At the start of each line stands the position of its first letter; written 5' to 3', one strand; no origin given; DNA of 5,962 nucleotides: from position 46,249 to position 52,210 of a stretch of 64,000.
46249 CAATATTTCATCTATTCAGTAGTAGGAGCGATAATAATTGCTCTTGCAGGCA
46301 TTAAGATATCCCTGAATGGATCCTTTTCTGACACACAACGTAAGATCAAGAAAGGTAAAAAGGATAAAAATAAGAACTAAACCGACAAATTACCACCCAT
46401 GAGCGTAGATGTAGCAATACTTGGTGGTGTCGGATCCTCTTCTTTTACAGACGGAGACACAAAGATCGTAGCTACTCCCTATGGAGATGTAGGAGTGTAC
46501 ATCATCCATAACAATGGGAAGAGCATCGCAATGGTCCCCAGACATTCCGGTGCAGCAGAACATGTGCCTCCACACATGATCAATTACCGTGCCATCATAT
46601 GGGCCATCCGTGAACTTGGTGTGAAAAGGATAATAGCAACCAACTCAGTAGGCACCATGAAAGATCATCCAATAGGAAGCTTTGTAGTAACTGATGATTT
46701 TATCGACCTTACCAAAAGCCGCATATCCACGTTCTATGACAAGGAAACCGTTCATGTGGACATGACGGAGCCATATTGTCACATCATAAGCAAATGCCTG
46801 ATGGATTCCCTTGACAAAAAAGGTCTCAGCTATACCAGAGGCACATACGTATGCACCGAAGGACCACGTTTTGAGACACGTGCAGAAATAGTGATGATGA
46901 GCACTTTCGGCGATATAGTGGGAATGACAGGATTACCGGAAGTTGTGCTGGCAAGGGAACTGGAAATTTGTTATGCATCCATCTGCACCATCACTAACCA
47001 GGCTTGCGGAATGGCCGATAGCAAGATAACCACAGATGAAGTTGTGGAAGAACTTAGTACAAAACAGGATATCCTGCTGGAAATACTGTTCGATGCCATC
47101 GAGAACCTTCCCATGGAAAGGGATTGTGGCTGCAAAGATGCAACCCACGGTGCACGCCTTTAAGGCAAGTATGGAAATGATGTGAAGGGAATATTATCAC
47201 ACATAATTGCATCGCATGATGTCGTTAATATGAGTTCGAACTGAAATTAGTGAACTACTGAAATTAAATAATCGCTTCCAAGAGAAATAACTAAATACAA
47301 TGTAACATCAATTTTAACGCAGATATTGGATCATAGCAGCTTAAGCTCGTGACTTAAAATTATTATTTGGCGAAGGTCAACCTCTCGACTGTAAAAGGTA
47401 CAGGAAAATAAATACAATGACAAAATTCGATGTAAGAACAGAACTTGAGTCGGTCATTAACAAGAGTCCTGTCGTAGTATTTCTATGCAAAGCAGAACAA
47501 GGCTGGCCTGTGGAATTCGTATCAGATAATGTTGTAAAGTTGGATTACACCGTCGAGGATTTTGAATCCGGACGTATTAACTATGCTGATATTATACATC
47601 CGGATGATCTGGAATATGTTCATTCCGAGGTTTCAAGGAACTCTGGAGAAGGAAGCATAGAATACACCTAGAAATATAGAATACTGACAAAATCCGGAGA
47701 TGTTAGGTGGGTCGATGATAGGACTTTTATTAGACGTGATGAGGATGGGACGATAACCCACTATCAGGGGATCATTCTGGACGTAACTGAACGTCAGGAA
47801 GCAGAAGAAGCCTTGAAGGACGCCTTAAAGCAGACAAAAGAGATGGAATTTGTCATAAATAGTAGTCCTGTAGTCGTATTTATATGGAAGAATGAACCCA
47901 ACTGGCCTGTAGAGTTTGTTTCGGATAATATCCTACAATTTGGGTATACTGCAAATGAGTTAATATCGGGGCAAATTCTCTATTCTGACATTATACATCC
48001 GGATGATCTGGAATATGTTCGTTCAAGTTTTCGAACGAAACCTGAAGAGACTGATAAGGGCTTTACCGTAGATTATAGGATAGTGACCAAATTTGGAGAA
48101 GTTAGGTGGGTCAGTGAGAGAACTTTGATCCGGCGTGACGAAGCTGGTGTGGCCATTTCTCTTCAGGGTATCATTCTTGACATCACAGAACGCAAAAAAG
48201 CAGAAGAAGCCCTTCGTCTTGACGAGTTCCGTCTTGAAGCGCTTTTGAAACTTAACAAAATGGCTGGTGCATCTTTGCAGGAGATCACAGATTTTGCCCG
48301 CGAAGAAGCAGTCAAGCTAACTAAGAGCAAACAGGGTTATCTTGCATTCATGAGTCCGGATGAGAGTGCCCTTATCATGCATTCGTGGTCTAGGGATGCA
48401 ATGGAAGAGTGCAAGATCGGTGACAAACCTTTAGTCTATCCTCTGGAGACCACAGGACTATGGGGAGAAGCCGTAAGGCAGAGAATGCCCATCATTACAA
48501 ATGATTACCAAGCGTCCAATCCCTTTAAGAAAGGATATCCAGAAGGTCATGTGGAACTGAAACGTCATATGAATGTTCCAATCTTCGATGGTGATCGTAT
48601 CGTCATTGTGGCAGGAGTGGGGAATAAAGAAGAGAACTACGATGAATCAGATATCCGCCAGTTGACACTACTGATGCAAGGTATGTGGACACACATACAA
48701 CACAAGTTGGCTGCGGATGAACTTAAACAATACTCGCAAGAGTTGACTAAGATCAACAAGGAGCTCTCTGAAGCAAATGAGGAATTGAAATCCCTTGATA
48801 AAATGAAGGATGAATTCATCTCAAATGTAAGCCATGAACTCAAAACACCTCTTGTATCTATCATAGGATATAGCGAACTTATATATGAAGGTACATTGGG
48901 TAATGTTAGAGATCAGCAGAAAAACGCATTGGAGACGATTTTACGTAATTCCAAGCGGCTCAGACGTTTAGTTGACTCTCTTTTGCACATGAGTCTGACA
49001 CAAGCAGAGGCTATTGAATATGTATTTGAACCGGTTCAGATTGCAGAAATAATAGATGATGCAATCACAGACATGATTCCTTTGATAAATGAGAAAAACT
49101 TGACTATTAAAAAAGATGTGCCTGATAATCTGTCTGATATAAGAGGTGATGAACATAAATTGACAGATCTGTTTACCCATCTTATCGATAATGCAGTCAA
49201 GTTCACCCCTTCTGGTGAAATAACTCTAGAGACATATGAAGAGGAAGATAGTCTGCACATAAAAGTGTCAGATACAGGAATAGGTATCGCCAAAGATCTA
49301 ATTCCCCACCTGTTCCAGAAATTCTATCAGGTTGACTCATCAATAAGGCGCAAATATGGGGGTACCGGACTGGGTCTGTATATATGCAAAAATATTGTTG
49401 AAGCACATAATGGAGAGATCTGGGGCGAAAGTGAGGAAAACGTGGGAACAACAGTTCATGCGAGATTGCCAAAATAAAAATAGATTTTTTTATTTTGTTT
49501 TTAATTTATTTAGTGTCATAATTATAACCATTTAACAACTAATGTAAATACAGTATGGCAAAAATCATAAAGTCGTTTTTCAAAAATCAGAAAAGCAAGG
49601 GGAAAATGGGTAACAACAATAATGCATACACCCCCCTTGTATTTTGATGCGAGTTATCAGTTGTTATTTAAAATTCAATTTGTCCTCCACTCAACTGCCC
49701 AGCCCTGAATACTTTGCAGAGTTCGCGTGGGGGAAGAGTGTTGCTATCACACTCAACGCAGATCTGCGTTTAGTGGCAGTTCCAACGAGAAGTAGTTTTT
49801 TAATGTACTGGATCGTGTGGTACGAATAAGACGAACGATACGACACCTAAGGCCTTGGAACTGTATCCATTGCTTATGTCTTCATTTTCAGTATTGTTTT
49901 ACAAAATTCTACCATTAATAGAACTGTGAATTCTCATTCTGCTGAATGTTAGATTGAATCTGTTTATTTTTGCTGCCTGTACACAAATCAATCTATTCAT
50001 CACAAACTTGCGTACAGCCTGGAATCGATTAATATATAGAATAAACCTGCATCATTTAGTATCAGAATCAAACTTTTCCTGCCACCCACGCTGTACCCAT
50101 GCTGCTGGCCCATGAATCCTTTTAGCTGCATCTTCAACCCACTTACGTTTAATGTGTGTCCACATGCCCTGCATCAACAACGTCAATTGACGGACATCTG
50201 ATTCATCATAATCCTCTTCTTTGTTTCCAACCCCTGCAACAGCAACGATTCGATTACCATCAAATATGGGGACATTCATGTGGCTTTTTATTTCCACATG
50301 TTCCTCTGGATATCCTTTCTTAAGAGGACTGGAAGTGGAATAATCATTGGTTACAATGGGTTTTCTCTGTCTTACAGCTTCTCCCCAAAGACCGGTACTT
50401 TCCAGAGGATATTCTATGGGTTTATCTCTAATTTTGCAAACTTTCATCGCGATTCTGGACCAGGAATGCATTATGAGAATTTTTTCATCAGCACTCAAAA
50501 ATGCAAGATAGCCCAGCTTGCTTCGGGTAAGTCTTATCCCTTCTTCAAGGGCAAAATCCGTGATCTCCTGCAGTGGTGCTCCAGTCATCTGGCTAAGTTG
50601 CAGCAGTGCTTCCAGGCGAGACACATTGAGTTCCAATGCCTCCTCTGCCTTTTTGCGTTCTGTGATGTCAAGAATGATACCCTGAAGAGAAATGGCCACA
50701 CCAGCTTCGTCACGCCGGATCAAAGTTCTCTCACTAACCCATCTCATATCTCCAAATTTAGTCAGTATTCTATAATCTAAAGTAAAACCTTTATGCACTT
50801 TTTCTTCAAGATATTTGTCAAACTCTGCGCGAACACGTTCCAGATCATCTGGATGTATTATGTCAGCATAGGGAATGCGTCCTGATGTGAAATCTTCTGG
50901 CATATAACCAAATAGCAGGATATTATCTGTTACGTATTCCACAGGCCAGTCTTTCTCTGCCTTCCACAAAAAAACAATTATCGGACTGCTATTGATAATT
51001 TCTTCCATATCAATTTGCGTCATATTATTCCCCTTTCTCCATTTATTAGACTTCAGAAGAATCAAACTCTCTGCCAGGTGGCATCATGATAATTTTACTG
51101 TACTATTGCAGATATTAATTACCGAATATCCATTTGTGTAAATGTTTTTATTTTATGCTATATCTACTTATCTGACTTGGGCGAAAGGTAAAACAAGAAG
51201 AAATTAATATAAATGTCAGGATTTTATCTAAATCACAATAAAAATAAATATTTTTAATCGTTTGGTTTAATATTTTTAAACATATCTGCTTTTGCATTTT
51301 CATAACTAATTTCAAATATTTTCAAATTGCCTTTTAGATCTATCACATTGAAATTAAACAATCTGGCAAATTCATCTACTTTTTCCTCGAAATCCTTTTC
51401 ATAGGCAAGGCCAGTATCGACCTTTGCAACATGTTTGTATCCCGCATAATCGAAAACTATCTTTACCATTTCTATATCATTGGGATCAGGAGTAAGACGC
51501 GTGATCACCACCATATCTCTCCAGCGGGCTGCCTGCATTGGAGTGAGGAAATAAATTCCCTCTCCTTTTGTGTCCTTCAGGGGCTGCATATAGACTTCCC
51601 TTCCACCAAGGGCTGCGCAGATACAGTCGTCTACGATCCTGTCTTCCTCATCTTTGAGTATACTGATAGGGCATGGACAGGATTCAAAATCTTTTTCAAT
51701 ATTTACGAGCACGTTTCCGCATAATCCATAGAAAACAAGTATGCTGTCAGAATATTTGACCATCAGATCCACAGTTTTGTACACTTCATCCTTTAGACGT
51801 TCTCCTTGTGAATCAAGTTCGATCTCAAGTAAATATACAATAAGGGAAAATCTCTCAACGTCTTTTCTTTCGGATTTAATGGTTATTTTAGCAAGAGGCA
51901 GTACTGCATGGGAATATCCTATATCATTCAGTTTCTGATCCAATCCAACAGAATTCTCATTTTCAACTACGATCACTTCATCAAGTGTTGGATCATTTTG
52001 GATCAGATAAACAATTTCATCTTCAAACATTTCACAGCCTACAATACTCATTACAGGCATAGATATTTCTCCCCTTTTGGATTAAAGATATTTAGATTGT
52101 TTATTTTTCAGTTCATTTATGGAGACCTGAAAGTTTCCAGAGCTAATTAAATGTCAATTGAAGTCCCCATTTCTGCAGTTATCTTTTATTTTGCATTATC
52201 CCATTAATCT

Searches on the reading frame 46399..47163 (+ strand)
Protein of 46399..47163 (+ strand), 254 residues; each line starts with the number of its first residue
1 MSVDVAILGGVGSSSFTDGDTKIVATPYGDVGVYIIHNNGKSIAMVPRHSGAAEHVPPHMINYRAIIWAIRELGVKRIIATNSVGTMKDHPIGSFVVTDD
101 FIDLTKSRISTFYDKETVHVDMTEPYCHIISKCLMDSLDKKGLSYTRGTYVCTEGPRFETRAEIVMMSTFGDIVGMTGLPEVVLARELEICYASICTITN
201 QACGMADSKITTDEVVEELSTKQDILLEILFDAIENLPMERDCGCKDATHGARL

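Call 6: search_protein_families(library=pfam, proteins=[window:46399-47163:+])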
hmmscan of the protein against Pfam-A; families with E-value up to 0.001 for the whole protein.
window:46399-47163:+ (254 aa): 1 family
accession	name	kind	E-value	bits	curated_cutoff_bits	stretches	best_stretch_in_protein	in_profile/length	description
PF01048.26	PNP_UDP_1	-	1.2e-40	139.8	25.1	1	23-232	20-230/233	Phosphorylase superfamily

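Call 7: find_encoding_contigs(protein=window:46399-47163:+, flank=10000, max_places=6)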
Protein window:46399-47163:+ (254 aa): 2 contigs read that carry it; 2 places shown.
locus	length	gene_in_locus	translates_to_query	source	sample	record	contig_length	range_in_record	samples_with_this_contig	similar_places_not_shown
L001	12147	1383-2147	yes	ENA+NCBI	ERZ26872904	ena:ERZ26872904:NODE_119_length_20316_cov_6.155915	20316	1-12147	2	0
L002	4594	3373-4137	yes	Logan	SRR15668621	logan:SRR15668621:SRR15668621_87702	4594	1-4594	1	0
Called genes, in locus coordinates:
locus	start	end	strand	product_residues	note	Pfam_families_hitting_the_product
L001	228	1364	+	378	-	PF04123:DUF373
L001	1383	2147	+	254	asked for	PF01048:PNP_UDP_1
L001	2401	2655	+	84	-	PF08447:PAS_3 (weak)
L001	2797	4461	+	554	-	PF00989:PAS (weak), PF08447:PAS_3, PF13185:GAF_2, PF00512:HisKA, PF02518:HATPase_c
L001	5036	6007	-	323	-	PF08447:PAS_3, PF01590:GAF (weak), PF13185:GAF_2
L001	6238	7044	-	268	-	PF07796:DUF1638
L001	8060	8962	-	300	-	PF23442:DUF7125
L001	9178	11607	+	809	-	PF00270:DEAD, PF04851:ResIII, PF00271:Helicase_C, PF19131:DUF5814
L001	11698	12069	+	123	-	PF11950:DUF3467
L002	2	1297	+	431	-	?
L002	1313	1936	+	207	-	PF01973:MptE-like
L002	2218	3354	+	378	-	PF04123:DUF373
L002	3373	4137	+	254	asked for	PF01048:PNP_UDP_1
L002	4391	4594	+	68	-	?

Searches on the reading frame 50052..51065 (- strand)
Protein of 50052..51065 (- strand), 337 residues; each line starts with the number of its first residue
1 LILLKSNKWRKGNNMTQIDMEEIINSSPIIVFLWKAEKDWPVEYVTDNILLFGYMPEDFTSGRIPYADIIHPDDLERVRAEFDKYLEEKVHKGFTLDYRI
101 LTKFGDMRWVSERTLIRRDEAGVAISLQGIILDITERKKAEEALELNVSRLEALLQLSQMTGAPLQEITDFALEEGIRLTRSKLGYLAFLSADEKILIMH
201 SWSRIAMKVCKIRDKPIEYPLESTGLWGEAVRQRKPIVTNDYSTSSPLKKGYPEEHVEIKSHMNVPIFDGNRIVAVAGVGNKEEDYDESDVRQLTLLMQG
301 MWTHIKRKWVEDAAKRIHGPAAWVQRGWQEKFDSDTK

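Call 6: search_protein_families(library=pfam, proteins=[window:50052-51065:-])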
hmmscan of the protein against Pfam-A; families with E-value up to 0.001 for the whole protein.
window:50052-51065:- (337 aa): 3 families
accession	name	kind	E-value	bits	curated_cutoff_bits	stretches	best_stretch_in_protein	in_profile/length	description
PF13185.12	GAF_2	-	1.1e-29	103.8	28.6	1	164-305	3-135/136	GAF domain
PF08447.18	PAS_3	-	2.7e-18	66.5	25.6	1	51-131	11-89/89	PAS fold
PF01590.32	GAF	-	5.3e-06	27.4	22.4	1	219-298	48-126/133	GAF domain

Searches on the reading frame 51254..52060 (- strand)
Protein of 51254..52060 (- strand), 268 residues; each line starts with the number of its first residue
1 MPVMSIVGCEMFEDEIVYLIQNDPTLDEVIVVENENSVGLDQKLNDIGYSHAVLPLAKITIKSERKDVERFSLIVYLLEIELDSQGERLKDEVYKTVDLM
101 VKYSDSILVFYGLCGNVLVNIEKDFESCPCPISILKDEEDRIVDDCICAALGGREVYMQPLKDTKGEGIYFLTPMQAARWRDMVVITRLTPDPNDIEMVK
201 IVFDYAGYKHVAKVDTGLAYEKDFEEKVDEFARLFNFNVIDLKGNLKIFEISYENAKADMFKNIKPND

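Call 6: search_protein_families(library=pfam, proteins=[window:51254-52060:-])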
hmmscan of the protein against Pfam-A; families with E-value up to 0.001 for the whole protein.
window:51254-52060:- (268 aa): 1 family
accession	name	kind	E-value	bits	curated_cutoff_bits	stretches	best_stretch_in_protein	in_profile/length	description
PF07796.16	DUF1638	-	1.5e-41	142.4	27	1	78-250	2-158/161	Protein of unknown function (DUF1638)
